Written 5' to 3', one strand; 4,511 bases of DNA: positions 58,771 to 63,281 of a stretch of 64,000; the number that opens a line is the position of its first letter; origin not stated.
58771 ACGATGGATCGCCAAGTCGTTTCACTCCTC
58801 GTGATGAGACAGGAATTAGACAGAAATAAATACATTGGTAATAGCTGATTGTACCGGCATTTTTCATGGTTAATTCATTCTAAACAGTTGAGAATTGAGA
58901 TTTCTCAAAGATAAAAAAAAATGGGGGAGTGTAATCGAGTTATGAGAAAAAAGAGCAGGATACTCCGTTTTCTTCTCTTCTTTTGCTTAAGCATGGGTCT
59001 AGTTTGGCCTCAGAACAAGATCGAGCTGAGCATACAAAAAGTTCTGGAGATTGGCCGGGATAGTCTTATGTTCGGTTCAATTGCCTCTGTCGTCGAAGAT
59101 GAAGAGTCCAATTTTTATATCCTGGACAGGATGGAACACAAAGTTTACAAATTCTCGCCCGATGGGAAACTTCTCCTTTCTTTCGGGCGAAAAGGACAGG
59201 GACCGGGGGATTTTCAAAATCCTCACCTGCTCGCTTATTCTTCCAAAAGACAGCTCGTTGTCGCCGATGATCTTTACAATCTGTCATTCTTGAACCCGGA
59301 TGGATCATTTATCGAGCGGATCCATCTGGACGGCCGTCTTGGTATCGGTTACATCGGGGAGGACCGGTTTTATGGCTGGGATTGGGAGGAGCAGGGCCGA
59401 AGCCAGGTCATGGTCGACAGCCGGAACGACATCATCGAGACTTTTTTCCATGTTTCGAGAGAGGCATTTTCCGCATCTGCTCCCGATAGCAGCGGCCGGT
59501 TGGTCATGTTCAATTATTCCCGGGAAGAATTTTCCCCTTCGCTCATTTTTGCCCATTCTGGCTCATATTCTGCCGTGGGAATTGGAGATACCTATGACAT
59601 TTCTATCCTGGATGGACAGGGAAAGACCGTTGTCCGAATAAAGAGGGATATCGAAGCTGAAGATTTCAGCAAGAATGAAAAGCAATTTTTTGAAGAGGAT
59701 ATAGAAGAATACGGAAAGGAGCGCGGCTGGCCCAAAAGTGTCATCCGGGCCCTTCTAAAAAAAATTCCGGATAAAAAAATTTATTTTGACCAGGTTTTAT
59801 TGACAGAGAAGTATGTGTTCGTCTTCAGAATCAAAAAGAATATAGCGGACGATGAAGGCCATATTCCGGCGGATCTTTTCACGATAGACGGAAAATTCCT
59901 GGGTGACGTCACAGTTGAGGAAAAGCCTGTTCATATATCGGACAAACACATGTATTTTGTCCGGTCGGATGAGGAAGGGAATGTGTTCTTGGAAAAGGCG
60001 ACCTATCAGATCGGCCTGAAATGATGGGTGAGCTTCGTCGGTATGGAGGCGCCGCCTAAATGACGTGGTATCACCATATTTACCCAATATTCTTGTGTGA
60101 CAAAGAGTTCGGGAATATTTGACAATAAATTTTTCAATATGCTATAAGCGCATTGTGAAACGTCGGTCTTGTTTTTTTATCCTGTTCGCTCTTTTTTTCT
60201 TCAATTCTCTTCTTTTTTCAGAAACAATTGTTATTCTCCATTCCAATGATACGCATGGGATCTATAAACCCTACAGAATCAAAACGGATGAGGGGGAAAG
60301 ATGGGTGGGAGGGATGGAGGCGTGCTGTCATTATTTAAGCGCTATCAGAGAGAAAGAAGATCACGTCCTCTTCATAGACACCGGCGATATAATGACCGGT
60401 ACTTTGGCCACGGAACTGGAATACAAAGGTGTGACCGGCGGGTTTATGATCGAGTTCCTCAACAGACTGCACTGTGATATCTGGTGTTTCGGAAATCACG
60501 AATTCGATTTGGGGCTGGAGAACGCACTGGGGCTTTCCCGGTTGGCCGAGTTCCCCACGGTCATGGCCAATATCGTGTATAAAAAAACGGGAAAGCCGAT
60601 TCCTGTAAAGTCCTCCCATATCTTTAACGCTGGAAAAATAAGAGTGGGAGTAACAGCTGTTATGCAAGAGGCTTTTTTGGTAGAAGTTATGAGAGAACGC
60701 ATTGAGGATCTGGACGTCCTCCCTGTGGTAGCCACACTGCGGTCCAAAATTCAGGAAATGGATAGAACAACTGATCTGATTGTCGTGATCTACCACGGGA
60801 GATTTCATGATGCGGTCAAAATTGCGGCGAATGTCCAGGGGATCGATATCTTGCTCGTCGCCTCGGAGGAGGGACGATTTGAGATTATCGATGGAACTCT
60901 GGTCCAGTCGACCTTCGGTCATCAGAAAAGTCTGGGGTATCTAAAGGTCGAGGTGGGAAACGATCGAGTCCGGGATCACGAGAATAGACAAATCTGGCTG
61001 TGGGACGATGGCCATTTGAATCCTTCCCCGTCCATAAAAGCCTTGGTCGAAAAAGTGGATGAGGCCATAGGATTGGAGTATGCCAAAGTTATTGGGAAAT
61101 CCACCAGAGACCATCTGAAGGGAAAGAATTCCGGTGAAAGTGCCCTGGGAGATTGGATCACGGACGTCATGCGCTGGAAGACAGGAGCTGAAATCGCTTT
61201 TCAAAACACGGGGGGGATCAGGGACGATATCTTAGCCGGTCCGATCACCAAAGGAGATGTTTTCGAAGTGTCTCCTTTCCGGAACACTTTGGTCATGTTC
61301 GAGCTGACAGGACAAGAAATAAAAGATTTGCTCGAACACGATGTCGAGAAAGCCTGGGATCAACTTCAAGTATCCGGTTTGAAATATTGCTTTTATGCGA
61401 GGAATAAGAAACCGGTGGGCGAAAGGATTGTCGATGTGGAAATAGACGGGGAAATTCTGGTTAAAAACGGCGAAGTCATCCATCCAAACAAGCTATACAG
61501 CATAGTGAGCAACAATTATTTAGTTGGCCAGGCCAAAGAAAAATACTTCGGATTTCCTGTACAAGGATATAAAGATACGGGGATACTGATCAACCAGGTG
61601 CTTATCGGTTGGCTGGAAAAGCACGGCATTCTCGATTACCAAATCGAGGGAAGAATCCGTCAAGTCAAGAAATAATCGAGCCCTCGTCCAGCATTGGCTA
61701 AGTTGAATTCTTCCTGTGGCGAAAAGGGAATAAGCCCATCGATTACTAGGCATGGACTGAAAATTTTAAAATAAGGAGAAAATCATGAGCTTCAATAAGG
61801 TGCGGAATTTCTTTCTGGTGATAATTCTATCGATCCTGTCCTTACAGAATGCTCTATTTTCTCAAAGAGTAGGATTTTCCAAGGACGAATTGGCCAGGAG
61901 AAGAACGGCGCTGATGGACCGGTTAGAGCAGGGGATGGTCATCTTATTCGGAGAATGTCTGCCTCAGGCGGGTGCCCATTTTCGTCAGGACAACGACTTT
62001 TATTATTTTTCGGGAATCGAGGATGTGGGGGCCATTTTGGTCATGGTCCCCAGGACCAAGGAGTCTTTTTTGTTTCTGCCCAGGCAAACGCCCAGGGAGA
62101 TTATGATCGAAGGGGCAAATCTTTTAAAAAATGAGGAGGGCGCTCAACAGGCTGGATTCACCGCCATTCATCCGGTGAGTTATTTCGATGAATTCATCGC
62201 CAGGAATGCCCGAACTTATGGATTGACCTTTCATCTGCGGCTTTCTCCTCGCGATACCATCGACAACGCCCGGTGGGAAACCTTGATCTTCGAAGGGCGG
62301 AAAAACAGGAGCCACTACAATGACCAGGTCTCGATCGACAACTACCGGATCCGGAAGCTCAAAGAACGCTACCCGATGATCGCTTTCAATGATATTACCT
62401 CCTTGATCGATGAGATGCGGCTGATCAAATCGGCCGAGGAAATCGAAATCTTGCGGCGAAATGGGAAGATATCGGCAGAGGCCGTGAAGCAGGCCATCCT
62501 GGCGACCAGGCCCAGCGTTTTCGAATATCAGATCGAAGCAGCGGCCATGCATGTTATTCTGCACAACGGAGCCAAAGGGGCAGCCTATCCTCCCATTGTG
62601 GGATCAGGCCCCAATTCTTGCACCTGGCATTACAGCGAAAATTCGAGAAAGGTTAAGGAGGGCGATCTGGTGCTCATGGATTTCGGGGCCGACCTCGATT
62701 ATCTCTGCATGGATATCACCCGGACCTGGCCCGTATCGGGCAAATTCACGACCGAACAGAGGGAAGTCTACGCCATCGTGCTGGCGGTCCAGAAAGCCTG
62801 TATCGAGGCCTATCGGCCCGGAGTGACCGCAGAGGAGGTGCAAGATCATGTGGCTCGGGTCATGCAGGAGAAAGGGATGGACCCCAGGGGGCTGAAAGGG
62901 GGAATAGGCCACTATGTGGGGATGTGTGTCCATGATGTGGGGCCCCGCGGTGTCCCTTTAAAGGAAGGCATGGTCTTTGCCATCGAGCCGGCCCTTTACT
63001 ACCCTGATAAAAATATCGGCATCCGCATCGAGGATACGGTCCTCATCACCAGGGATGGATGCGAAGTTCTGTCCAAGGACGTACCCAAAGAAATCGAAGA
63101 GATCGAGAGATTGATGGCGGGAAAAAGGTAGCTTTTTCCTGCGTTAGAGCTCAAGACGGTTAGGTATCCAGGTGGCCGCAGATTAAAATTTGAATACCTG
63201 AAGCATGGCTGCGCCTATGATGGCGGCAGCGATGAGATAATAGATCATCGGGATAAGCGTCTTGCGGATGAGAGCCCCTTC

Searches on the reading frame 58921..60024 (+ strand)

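Call 7: search_protein_families(library=padloc, proteins=[window:58921-60024:+], max_evalue=0.1)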
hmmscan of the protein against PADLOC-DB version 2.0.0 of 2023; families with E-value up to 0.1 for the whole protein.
window:58921-60024:+ (367 aa): 4 families
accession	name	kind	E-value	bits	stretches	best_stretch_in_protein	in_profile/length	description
PDLC00968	Cas8a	-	6.1e-05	20.3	1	198-304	184-286/441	"CRISPR-associated protein Cas8a1/Csx8, subtype I"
PDLC01636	Cas8b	-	0.0038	14.7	1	199-302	177-276/427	CAS-I-B; effector_LS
PDLC01310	Cas8b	-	0.0065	13.8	1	198-308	176-271/416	CAS-I-B; effector_LS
PDLC01357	Cas8b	-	0.0065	13.8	1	198-308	176-271/416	CAS-I-B; effector_LS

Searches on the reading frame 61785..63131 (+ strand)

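Call 19: search_protein_families(library=ncbifam, proteins=[window:61785-63131:+], max_evalue=0.00001)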
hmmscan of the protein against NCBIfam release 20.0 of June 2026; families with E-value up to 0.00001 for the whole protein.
window:61785-63131:+ (448 aa): 14 families
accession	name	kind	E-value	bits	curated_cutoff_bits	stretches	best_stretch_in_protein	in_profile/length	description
NF008131.0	PRK10879.1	equivalog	1.8e-72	244.5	465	1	200-447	159-435/438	Xaa-Pro aminopeptidase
NF040821.1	dipep_PepQ_Arch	equivalog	2e-44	152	630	1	188-431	96-340/346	Xaa-Pro dipeptidase PepQ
NF007310.0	PRK09795.1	equivalog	2.1e-36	125.5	393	1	141-435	60-353/361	aminopeptidase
NF038259.1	ectoine_DoeA_2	exception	4e-20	71.9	575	1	185-429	124-376/386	ectoine hydrolase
TIGR00500.1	met_pdase_I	equivalog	1.1e-17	64.3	171.35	1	214-425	3-224/247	type I methionyl aminopeptidase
NF011720.0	PRK15173.1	subfamily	4.1e-17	62.2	420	1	190-435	91-337/343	peptidase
NF011173.0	PRK14575.1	equivalog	5.2e-17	61.9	850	1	190-435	154-400/406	putative peptidase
NF010133.0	PRK13607.1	equivalog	4.8e-14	52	339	1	197-386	144-349/443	Xaa-Pro dipeptidase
NF043017.1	DimsulpropLyDddP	equivalog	8.6e-14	51.2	600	1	201-431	192-435/443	dimethylsulfonioproprionate lyase DddP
NF011174.0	PRK14576.1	subfamily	1.7e-13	50.2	487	1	197-431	160-396/405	putative endopeptidase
TIGR02993.1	ectoine_eutD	equivalog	1.3e-11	44.3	613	1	190-436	134-386/391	ectoine hydrolase DoeA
TIGR00501.1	met_pdase_II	equivalog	1.7e-08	34.4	222.65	1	218-402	3-189/295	type II methionyl aminopeptidase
NF008970.0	PRK12318.1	equivalog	5.4e-08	32.4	267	1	213-409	42-249/291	methionyl aminopeptidase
TIGR00495.1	crvDNA_42K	hypoth_equivalog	4.8e-06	25.5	430.05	0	259-362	69-175/383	ErbB3-binding protein EBP1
